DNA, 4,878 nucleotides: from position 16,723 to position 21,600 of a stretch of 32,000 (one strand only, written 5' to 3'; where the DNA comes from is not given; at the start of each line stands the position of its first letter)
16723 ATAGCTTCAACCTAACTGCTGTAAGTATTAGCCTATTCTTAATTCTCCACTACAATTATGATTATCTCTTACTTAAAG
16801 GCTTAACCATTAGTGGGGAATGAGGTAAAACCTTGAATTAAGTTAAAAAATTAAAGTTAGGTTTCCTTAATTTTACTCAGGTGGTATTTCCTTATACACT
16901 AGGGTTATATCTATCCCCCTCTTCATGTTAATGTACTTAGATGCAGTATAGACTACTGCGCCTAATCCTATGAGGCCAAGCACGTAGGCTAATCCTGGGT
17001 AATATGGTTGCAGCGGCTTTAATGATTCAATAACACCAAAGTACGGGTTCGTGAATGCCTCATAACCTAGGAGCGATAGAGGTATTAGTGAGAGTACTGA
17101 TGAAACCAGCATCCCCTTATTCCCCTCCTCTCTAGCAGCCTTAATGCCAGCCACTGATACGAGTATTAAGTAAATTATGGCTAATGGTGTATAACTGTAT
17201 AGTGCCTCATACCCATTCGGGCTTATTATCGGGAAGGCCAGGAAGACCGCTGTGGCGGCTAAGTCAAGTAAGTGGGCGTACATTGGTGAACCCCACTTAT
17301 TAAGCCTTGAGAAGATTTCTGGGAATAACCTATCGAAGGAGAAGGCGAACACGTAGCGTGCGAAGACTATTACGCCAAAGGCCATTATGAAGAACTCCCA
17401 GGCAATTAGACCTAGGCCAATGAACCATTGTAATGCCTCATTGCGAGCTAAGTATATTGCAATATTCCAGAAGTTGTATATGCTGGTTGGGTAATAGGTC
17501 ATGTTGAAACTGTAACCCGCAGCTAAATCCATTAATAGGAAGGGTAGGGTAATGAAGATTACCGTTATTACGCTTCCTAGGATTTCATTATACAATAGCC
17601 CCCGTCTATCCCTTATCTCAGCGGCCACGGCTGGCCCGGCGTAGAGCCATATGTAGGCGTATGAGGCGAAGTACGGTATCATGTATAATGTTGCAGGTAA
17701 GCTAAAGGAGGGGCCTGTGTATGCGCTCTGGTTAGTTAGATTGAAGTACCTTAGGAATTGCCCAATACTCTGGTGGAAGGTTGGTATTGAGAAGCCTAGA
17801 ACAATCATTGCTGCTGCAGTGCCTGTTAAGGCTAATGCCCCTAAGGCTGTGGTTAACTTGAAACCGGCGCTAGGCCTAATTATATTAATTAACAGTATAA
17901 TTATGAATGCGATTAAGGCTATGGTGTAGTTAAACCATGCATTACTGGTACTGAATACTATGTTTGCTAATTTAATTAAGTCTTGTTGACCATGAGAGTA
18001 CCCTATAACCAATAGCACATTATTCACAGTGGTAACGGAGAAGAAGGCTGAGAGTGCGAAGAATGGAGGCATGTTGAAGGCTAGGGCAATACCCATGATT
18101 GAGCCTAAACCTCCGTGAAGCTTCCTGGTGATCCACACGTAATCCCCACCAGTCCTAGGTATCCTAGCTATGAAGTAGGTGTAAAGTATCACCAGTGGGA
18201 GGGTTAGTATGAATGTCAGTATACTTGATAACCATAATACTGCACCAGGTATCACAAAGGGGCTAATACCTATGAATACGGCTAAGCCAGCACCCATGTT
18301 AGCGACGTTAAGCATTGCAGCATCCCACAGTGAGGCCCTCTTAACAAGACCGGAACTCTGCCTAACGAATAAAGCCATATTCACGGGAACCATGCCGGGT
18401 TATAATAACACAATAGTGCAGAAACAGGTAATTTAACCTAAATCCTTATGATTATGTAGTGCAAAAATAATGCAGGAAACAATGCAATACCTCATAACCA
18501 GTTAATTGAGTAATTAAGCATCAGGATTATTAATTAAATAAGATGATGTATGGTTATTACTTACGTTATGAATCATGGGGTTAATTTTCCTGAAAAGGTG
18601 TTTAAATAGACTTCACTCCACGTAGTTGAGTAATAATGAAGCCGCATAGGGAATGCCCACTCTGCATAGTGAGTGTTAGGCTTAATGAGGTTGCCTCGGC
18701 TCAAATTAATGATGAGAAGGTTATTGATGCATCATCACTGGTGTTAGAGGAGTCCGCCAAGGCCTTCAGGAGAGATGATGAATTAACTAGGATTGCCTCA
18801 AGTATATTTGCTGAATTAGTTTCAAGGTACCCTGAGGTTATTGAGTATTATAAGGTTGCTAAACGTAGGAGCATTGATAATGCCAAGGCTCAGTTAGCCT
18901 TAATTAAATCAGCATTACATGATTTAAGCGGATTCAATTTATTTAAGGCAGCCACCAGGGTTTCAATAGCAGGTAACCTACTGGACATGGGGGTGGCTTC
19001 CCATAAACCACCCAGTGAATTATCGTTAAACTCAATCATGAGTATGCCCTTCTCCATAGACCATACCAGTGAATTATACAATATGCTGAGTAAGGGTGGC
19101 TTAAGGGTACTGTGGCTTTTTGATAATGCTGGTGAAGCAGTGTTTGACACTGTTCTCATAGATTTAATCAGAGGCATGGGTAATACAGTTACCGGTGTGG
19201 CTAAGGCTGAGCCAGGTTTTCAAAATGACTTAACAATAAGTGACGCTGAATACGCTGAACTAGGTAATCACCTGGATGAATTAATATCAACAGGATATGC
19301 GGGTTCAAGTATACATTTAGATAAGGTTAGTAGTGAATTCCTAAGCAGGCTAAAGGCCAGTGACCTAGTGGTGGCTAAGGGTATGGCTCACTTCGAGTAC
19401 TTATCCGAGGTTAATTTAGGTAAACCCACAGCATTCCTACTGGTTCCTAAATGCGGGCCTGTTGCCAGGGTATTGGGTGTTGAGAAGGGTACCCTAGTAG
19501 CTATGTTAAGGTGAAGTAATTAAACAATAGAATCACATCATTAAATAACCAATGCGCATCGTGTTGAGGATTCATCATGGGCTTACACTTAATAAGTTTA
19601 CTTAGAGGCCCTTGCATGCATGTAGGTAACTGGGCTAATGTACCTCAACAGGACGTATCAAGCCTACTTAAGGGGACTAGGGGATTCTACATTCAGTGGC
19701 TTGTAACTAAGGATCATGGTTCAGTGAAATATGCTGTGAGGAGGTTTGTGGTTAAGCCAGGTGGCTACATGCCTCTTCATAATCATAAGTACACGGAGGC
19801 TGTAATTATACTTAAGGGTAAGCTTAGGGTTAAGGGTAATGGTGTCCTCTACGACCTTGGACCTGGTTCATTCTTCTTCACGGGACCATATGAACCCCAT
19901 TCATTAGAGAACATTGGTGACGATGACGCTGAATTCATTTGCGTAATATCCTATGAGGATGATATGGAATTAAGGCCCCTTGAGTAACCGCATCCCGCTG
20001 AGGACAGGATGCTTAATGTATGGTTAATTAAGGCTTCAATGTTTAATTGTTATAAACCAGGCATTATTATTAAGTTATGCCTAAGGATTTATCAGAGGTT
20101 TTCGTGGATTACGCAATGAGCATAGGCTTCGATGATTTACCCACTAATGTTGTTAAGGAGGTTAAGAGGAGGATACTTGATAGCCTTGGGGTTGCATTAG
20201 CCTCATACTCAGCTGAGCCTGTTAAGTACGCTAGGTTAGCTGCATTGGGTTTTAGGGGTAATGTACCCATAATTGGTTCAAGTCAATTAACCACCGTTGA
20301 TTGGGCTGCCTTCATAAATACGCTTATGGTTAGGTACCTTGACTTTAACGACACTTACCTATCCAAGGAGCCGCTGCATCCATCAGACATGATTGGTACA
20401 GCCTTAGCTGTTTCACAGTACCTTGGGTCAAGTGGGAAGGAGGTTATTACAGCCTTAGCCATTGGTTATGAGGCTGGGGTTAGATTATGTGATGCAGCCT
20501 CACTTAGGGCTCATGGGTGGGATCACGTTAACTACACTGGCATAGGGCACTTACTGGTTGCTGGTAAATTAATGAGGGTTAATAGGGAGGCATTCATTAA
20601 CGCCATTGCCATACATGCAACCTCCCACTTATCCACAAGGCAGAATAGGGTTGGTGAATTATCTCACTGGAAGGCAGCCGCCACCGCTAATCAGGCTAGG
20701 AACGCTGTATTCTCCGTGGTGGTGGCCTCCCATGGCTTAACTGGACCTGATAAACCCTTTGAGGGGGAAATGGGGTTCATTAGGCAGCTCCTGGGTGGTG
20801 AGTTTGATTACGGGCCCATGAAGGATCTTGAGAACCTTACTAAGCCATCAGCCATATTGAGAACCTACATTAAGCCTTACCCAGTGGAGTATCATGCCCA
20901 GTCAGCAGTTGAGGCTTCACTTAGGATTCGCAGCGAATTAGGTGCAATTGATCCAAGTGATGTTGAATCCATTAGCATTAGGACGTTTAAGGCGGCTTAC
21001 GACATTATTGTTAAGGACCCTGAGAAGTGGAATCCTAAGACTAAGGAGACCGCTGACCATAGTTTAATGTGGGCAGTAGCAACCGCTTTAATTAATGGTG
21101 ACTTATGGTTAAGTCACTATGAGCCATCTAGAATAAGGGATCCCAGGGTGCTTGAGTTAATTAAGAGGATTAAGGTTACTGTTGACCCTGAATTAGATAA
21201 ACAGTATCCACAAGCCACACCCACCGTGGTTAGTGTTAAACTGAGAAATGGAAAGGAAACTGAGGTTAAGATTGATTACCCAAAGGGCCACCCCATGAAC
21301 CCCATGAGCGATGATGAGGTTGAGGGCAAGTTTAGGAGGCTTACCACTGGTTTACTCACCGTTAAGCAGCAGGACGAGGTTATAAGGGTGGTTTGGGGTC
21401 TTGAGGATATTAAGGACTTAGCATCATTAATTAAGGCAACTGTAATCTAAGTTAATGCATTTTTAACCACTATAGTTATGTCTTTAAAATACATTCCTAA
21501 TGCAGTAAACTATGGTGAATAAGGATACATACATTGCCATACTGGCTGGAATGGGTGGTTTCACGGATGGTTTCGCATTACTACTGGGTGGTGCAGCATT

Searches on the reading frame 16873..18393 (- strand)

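Call 28: search_protein_families(library=pfam, proteins=[window:16873-18393:-], max_evalue=0.001)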
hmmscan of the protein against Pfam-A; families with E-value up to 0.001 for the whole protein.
window:16873-18393:- (506 aa): 2 families
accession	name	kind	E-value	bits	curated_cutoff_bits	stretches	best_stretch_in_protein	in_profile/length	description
PF13520.12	AA_permease_2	-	7e-17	61.9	27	1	21-425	2-379/427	Amino acid permease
PF00324.27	AA_permease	-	7.3e-06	25.4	24.6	1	27-417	4-365/470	Amino acid permease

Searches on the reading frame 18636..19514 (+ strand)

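Call 28: search_protein_families(library=pfam, proteins=[window:18636-19514:+], max_evalue=0.001)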
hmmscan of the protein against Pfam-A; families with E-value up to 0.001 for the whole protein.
window:18636-19514:+ (292 aa): 1 family
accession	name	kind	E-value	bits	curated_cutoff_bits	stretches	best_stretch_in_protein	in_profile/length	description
PF01937.24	ARMT1-like_dom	-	3.2e-44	151.8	25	1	5-287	3-310/311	Damage-control phosphatase ARMT1-like domain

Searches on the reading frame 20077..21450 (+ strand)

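Call 28: search_protein_families(library=pfam, proteins=[window:20077-21450:+], max_evalue=0.001)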
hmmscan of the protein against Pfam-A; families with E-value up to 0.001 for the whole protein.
window:20077-21450:+ (457 aa): 2 families
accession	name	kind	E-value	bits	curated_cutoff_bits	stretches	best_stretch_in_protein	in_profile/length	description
PF03972.19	MmgE_PrpD_N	-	1.5e-73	247.5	32.1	1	9-242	3-240/244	MmgE/PrpD N-terminal domain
PF19305.4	MmgE_PrpD_C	-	3.7e-55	186.8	32.1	1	268-441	1-170/173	MmgE/PrpD C-terminal domain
